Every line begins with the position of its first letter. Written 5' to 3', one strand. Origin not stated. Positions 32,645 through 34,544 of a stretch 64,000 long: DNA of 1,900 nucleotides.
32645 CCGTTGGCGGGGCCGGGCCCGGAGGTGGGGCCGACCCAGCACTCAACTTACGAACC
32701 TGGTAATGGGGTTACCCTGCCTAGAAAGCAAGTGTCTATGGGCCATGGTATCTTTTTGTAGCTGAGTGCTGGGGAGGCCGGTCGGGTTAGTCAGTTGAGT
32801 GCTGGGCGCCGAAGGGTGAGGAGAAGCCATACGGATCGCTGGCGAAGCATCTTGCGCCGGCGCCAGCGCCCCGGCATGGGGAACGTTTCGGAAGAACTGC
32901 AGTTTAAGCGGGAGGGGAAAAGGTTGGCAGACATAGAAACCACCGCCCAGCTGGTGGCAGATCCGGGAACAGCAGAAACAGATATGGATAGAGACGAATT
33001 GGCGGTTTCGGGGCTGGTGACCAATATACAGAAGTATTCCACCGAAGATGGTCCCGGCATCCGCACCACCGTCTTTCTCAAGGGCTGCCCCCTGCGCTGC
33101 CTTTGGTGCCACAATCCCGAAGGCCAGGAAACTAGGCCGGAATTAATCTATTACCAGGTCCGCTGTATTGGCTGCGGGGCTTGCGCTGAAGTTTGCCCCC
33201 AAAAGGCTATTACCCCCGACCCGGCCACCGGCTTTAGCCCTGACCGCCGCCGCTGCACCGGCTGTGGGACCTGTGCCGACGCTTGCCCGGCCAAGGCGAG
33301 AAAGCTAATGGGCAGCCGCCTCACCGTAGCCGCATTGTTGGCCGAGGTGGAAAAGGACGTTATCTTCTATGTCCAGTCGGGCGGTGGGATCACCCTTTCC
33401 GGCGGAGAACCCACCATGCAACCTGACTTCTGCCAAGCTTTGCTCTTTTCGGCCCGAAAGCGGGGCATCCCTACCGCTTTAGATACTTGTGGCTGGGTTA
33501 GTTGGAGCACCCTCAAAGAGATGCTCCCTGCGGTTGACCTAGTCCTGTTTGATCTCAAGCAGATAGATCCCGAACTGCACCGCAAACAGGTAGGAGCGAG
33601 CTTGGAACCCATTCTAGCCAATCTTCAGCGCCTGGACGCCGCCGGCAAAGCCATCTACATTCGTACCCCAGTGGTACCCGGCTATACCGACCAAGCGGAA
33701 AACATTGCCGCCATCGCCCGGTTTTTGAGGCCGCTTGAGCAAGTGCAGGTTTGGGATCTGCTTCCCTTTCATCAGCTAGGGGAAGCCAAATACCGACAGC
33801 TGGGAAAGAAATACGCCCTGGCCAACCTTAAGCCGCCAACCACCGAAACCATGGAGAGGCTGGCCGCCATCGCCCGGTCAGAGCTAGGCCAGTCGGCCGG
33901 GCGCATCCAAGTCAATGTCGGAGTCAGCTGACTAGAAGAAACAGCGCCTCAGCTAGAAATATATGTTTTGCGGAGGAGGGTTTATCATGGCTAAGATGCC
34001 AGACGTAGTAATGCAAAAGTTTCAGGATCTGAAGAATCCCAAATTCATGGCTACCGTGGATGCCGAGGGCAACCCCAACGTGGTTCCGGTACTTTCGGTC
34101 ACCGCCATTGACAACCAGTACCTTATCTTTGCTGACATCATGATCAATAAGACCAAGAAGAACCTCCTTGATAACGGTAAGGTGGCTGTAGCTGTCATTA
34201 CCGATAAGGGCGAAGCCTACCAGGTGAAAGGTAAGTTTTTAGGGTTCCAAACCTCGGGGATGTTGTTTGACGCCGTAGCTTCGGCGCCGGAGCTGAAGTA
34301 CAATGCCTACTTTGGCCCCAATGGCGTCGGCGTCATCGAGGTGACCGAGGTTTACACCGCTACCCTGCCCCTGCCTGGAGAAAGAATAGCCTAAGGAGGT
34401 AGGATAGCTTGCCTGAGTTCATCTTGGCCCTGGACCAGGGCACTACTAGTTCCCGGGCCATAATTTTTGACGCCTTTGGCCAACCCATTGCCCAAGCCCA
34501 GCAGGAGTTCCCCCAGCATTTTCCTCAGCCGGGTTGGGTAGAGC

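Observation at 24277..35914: A glycyl-radical enzyme embedded in a GlpP / glycerol-3-phosphate regulon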

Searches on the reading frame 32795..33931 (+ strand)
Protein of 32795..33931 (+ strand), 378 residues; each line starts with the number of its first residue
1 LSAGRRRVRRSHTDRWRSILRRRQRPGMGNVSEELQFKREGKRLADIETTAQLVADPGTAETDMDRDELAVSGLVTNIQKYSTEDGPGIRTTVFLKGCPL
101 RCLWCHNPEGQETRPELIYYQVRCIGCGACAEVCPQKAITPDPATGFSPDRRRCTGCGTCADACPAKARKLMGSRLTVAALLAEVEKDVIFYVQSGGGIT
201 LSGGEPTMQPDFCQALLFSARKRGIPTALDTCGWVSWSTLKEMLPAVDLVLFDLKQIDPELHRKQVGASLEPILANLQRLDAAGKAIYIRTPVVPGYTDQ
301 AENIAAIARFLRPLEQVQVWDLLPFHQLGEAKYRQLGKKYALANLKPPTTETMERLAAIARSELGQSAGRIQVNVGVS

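Call 3: search_protein_families(library=pfam, proteins=[window:32795-33931:+])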
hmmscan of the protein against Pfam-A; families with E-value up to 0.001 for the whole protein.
window:32795-33931:+ (378 aa): 14 families
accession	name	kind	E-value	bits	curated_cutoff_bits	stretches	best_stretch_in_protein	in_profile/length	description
PF04055.27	Radical_SAM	-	1.9e-18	67.6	29.5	1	152-304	9-162/166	Radical SAM superfamily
PF00037.32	Fer4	-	6e-14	51.6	21.1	2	123-140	7-24/24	4Fe-4S binding domain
PF12838.12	Fer4_7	-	4.6e-11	43.5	27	1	123-168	1-52/52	4Fe-4S dicluster domain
PF13353.11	Fer4_12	-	2.8e-10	41.1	22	1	85-115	2-32/137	4Fe-4S single cluster domain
PF13187.11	Fer4_9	-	9.5e-10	38.8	27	1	123-167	1-50/52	4Fe-4S dicluster domain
PF12797.12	Fer4_2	-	6.9e-09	35.5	24.5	2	150-166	6-22/22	4Fe-4S binding domain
PF14697.11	Fer4_21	-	1e-08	35.6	35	1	123-166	7-53/59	4Fe-4S dicluster domain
PF13237.11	Fer4_10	-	2.7e-08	34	25.5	2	122-165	7-53/53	4Fe-4S dicluster domain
PF13484.11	Fer4_16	-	3.9e-08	34.4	30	1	123-142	1-20/66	4Fe-4S double cluster binding domain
PF12837.12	Fer4_6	-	2.2e-07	30.9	25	0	150-168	5-23/24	4Fe-4S binding domain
PF12800.12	Fer4_4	-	9.6e-06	26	24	0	153-166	3-16/17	4Fe-4S binding domain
PF13183.11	Fer4_8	-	1.4e-05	26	27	0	153-166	4-66/68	4Fe-4S dicluster domain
PF13459.11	Fer4_15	-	0.00012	23.1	22.4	0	150-166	4-20/66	4Fe-4S single cluster domain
PF25160.1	LdpA_Fe-S-bd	-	0.00064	19.9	27.6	1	130-167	9-41/49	LdpA Fe-S cluster-binding domain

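Call 4: search_protein_families(library=ncbifam, proteins=[window:32795-33931:+])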
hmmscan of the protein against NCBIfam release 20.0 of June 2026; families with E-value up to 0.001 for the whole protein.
window:32795-33931:+ (378 aa): 70 families (the best 25 are shown)
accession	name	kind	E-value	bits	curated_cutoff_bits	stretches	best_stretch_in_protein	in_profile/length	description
TIGR02494.1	PFLE_PFLC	subfamily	4.8e-109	364.2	174.35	1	75-361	1-290/293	glycyl-radical enzyme activating protein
NF048010.1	SfplDhtActHpsHDes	equivalog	1.6e-101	339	430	1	71-359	4-297/298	(2S)-3-sulfopropanediol dehydratase activating enzyme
NF043069.1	T4HPD_activ_SAM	equivalog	3.3e-101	338.6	425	1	73-358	2-286/299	trans-4-hydroxy-L-proline dehydratase activase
TIGR04395.1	cutC_activ_rSAM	equivalog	3.5e-86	289.3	360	1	74-355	6-292/309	choline TMA-lyase-activating enzyme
NF033719.1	ind_deCO2_activ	equivalog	4.7e-85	285.5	425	1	74-360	2-293/302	indoleacetate decarboxylase activase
TIGR04003.1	rSAM_BssD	equivalog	1.9e-77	260.5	496.45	1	74-340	2-276/314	[benzylsuccinate synthase]-activating enzyme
NF048008.1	SfplDhtActHpfHKleb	equivalog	1.4e-76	257.8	500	1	75-361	2-294/308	(2S)-3-sulfopropanediol dehydratase activating enzyme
NF033717.2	HPDL_rSAM_activ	equivalog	1.2e-73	248.1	420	1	72-359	3-295/311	4-hydroxyphenylacetate decarboxylase activase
NF007483.0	PRK10076.1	equivalog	2.7e-68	230.3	326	2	153-362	75-283/292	[formate-C-acetyltransferase]-activating enzyme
TIGR02493.1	PFLA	equivalog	1.9e-66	223.8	231.75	2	171-361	41-233/235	pyruvate formate-lyase-activating protein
NF008356.0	PRK11145.1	equivalog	9.3e-54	182.3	375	2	172-361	47-238/246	pyruvate formate lyase 1-activating protein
TIGR04041.1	activase_YjjW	hypoth_equivalog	1.3e-53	182.2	250.2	1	73-362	2-267/276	YjjW family glycine radical enzyme activase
TIGR02495.1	NrdG2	equivalog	1.4e-17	63.7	131.15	2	198-313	65-182/193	anaerobic ribonucleoside-triphosphate reductase activating protein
NF040864.1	HgcB_ferredoxin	equivalog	1.5e-10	40.7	99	1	117-171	9-63/93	mercury methylation ferredoxin HgcB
TIGR02491.1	NrdG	equivalog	3.3e-09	36.9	126.1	1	76-112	3-39/154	anaerobic ribonucleoside-triphosphate reductase activating protein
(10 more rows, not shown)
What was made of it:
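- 32925..33931 (+): GRE-activating radical-SAM enzyme with a two-ferredoxin-cluster insert. TIGR02494 scores 364 bits against a cut-off of 174 (call 4).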

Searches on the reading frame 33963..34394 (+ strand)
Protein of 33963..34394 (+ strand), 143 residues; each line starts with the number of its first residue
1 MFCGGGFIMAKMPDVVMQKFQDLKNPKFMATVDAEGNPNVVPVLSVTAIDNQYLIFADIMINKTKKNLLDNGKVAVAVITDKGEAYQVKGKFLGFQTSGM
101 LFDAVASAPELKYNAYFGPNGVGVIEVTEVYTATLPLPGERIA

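Call 3: search_protein_families(library=pfam, proteins=[window:33963-34394:+])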
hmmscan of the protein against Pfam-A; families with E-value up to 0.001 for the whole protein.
window:33963-34394:+ (143 aa): 1 family
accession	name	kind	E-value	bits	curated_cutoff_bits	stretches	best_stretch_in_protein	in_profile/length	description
PF01243.27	PNPOx_N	-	2.9e-09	37.8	28.1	1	25-93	13-74/120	Pyridoxamine 5'-phosphate oxidase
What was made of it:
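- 33987..34394 (+): Small split-beta-barrel (PNPOx/HupZ/FMN-binding-protein-like) partner, 135 aa. It is the clade-specific third gene. Pfam PNPOx_N scores 37.8 bits against a cut-off of 28.1 (call 3).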

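Call 4: search_protein_families(library=ncbifam, proteins=[window:33963-34394:+])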
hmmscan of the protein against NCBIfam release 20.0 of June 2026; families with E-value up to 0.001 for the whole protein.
window:33963-34394:+ (143 aa): 1 family
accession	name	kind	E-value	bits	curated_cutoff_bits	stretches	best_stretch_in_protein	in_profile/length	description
TIGR04110.1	heme_HutZ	equivalog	3.2e-06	27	225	1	17-99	15-96/168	heme utilization protein HutZ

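Call 36: search_solved_structures(query=window:33963-34394:+, max_evalue=1, show_alignments=2)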
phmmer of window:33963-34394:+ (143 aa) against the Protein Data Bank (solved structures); distinct sequences matched with E-value up to 1: 7.
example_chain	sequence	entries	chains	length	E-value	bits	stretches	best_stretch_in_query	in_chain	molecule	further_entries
5esc_A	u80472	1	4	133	8.9e-09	39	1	16-132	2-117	HupZ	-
7kpz_A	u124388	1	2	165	1.6e-08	38.2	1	16-132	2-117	HupZ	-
7kq2_A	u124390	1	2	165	2.2e-08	37.8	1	16-132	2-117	HupZ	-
2htd_A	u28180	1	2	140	0.00039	24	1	24-77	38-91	Predicted flavin-nucleotide-binding protein from COG3576 family structurally related to py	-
3tgv_A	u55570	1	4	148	0.00078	23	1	18-110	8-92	Heme-binding protein HutZ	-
9bds_A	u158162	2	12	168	0.13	15.8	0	67-102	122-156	Transcription attenuation protein MtrB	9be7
9be8_A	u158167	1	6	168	0.36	14.4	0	67-98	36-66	Transcription attenuation protein MtrB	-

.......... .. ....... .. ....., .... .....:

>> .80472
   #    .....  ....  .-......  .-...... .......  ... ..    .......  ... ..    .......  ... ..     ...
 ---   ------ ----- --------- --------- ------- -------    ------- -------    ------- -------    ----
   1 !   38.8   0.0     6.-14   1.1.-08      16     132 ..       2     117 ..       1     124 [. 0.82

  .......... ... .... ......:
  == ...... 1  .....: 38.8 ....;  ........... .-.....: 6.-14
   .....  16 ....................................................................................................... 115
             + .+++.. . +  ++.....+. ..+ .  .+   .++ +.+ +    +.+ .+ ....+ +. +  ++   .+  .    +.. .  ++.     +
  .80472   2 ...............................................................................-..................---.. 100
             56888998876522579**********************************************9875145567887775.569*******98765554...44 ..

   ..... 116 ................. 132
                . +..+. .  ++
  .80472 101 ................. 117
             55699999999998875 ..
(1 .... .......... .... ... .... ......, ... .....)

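Call 37: search_protein_families(library=pfam, proteins=[window:33963-34394:+], max_evalue=0.01)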
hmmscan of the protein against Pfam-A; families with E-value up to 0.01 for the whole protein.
window:33963-34394:+ (143 aa): 1 family
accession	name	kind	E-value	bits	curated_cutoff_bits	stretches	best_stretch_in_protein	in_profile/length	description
PF01243.27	PNPOx_N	-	2.9e-09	37.8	28.1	1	25-93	13-74/120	Pyridoxamine 5'-phosphate oxidase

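Call 63: find_homologous_proteins(query=window:33963-34394:+, max_evalue=0.00001)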
Query window:33963-34394:+ (143 aa): 25 proteins with E <= 0.00001 among 78 candidates.
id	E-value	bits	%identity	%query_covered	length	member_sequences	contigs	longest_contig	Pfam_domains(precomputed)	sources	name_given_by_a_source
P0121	2.9e-81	288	100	94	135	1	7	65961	PF01243.28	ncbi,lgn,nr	ncbi:MAG: pyridoxamine 5'-phosphate oxidase family protein [Clostridia bacterium]|nr:pyridoxamine 5'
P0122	2.1e-45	172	63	94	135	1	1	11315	PF01243.28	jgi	jgi:predicted pyridoxine 5'-phosphate oxidase superfamily flavin-nucleotide-binding protein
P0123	2.9e-45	172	62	94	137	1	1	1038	PF01243.28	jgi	jgi:hypothetical protein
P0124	1.0e-44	170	63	94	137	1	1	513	PF01243.28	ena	-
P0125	1.6e-44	169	61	94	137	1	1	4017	PF01243.28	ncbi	-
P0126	2.2e-44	169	62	98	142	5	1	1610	PF01243.28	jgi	jgi:predicted pyridoxine 5'-phosphate oxidase superfamily flavin-nucleotide-binding protein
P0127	2.4e-44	169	63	94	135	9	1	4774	PF01243.28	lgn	-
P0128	3.1e-44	169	59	94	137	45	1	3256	PF01243.28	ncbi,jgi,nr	ncbi:MAG: pyridoxamine 5'-phosphate oxidase family protein [Candidatus Abyssubacteria bacterium]|nr:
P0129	3.6e-44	168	61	94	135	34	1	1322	PF01243.28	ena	-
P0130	3.7e-44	168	60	94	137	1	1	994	PF01243.28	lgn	-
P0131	9.1e-44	167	63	94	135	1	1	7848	PF01243.28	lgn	-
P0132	1.4e-43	166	61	94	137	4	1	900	PF01243.28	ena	-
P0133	1.6e-43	166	60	94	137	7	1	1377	PF01243.28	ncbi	-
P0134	2.0e-43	166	60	94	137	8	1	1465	PF01243.28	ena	-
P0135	1.1e-42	163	61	94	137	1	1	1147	PF01243.28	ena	-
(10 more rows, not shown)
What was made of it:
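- Checked: PNPOx-like protein, 33987-34394, 135 aa: an exact match to P0121, named 'MAG: Clostridia bacterium' (calls 3, 63).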

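Call 64: find_encoding_contigs(protein=P0121, flank=10000, max_places=8)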
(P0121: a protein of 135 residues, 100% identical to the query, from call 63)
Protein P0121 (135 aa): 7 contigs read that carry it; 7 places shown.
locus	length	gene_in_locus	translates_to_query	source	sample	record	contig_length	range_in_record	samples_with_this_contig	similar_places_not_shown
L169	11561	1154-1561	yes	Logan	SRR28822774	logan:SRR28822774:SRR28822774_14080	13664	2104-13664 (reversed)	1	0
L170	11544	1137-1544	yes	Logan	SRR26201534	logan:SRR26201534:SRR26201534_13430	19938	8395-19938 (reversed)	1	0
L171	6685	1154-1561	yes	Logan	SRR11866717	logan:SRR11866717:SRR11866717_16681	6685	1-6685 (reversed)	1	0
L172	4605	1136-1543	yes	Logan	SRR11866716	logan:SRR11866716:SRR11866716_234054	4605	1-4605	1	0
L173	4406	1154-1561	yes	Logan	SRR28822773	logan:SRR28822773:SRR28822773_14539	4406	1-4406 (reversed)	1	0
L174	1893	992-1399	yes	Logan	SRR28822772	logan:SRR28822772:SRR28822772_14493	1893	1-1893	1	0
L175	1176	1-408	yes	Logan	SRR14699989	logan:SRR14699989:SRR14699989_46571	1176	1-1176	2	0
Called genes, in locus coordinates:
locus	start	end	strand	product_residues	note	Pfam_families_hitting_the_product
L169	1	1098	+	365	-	?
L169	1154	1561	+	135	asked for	PF01243:PNPOx_N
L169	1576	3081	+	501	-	PF00370:FGGY_N, PF02782:FGGY_C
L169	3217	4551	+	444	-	PF01476:LysM, PF23446:LysM1_NFP_LYK (faint), PF23457:LysM2_NFP (faint), PF23462:LysM3_NFP (faint), PF23472:LysM2_CERK1_LYK3_4_5 (faint), PF23473:LysM3_LYK4_5 (faint), PF01476:LysM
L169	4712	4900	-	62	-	-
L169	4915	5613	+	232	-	PF09335:VTT_dom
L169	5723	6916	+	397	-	PF04389:Peptidase_M28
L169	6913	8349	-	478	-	PF13439:Glyco_transf_4, PF13579:Glyco_trans_4_4, PF20706:GT4-conflict, PF00534:Glycos_transf_1, PF13692:Glyco_trans_1_4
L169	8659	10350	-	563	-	PF01520:Amidase_3, PF01471:PG_binding_1, PF00395:SLH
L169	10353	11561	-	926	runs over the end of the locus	PF00690:Cation_ATPase_N, PF00122:E1-E2_ATPase, PF13246:Cation_ATPase, PF00702:Hydrolase, PF00689:Cation_ATPase_C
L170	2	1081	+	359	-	?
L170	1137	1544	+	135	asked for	PF01243:PNPOx_N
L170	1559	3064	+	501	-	PF00370:FGGY_N, PF02782:FGGY_C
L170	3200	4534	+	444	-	PF01476:LysM, PF23446:LysM1_NFP_LYK (faint), PF23457:LysM2_NFP (faint), PF23462:LysM3_NFP (faint), PF23473:LysM3_LYK4_5 (faint), PF01476:LysM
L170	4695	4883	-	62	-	-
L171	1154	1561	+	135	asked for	PF01243:PNPOx_N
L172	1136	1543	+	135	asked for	PF01243:PNPOx_N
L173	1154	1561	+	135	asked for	PF01243:PNPOx_N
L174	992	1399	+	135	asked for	PF01243:PNPOx_N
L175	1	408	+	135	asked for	PF01243:PNPOx_N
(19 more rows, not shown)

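Call 70: predict_structure(alignment_id=A3)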
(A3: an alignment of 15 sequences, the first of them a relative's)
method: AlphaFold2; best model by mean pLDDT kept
length: 135 residues; sequences in the alignment: 15
mean_pLDDT: 85.9   pTM: 0.82
mean pLDDT of the five models: 85.9, 83.2, 82.2, 82.1, 81.4
residues with pLDDT >= 90: 77; 70-90: 41; 50-70: 14; < 50: 3
segments of 3 or more residues with pLDDT < 50: 106-108
pLDDT, mean of each block of 10 residues (from residue 1): 89 92 92 90 91 82 94 91 92 79 58 89 78 86
secondary structure, 60 per line:
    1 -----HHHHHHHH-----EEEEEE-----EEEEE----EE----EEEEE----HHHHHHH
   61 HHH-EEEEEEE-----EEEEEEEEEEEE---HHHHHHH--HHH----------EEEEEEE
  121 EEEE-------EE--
elements in order: H6-13 E19-24 E30-34 E45-49 H54-63 E65-71 E77-88 H92-98 E114-124
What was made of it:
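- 33987..34394 (+): The AF2 model has pLDDT 85.9 (call 70).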

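Call 73: fold_search(model_id=the predicted structure, library=pdb)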
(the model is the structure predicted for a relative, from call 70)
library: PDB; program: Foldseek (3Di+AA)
matches with E <= 10: 774; with E <= 0.001: 123
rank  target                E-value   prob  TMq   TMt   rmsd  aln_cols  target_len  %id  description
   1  7kpz_A                2.0e-10  1.00  0.74  0.79   2.9       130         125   27  1.70 A resolution crystal structure of Group A Streptococcus HupZ-V5-His6 (released 2021-02-10)
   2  7kpz_B                2.0e-10  1.00  0.74  0.79   2.9       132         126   26  1.70 A resolution crystal structure of Group A Streptococcus HupZ-V5-His6 (released 2021-02-10)
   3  7kq2_B                5.1e-10  1.00  0.69  0.77   3.0       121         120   28  1.98 A resolution crystal structure of Group A Streptococcus H111A HupZ-V5-His6 (released 2021-02-10)
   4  7kq2_A                6.4e-10  1.00  0.73  0.82   2.7       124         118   25  1.98 A resolution crystal structure of Group A Streptococcus H111A HupZ-V5-His6 (released 2021-02-10)
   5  5esc_A                1.7e-09  1.00  0.71  0.80   2.6       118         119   28  Crystal structure of Group A Streptococcus HupZ (released 2016-05-25)
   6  3in6_A                1.9e-08  1.00  0.81  0.75   2.6       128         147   16  Crystal structure of a fmn-binding protein (swol_0183) from syntrophomonas wolfei subsp. wolfei at 2.12 A resolution (released 2009-08-25)
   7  2htd_B                3.3e-08  1.00  0.71  0.77   2.8       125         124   24  CRYSTAL STRUCTURE OF A PUTATIVE PYRIDOXAMINE 5'-PHOSPHATE OXIDASE (LDB0262) FROM LACTOBACILLUS DELBRUECKII SUBSP. AT 1 (released 2006-08-15)
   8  2htd_A                3.3e-07  1.00  0.71  0.78   2.5       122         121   24  CRYSTAL STRUCTURE OF A PUTATIVE PYRIDOXAMINE 5'-PHOSPHATE OXIDASE (LDB0262) FROM LACTOBACILLUS DELBRUECKII SUBSP. AT 1 (released 2006-08-15)
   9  1wlk_A                8.5e-07  1.00  0.66  0.72   3.5       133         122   20  L122E mutant of FMN-binding protein from Desulfovibrio vulgaris (Miyazaki F) (released 2005-07-19)
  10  3amf_A                1.2e-06  1.00  0.70  0.76   2.5       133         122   20  E13R mutant of FMN-binding protein from Desulfovibrio vulgaris (Miyazaki F) (released 2011-10-05)
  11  3awh_A                1.2e-06  1.00  0.70  0.76   2.5       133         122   20  E13K mutant of FMN-binding protein from Desulfovibrio vulgaris (Miyazaki F) (released 2012-04-18)
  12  2e83_A                1.5e-06  1.00  0.71  0.77   2.5       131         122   18  T31V mutant of FMN-binding protein from Desulfovibrio vulgaris (Miyazaki F) (released 2008-01-15)
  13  2iab_B                1.9e-06  1.00  0.68  0.61   5.9       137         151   17  Crystal structure of a protein with FMN-binding split barrel fold (NP_828636.1) from Streptomyces avermitilis at 2.00  (released 2006-09-19)
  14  3vy2_A                2.0e-06  1.00  0.69  0.76   2.6       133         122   20  N33D mutant of FMN-binding protein from Desulfovibrio vulgaris (Miyazaki F) (released 2013-09-25)
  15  4zky_A                2.1e-06  1.00  0.63  0.62   4.5       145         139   19  Structure of F420 binding protein, MSMEG_6526, from Mycobacterium smegmatis (released 2015-10-28)
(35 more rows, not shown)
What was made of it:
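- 33987..34394 (+): Foldseek matches HupZ at 2e-10, Swol_0183 and the D. vulgaris FMN-binding protein (call 73).
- On PNPOx-like split-barrel (FMN-binding) superfamily: Foldseek gives probability 1.0 to HupZ, Swol_0183 and the D. vulgaris FMN-binding protein (call 73).
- The partner's fold matches small FMN-binding electron-carrier-like proteins (call 73).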
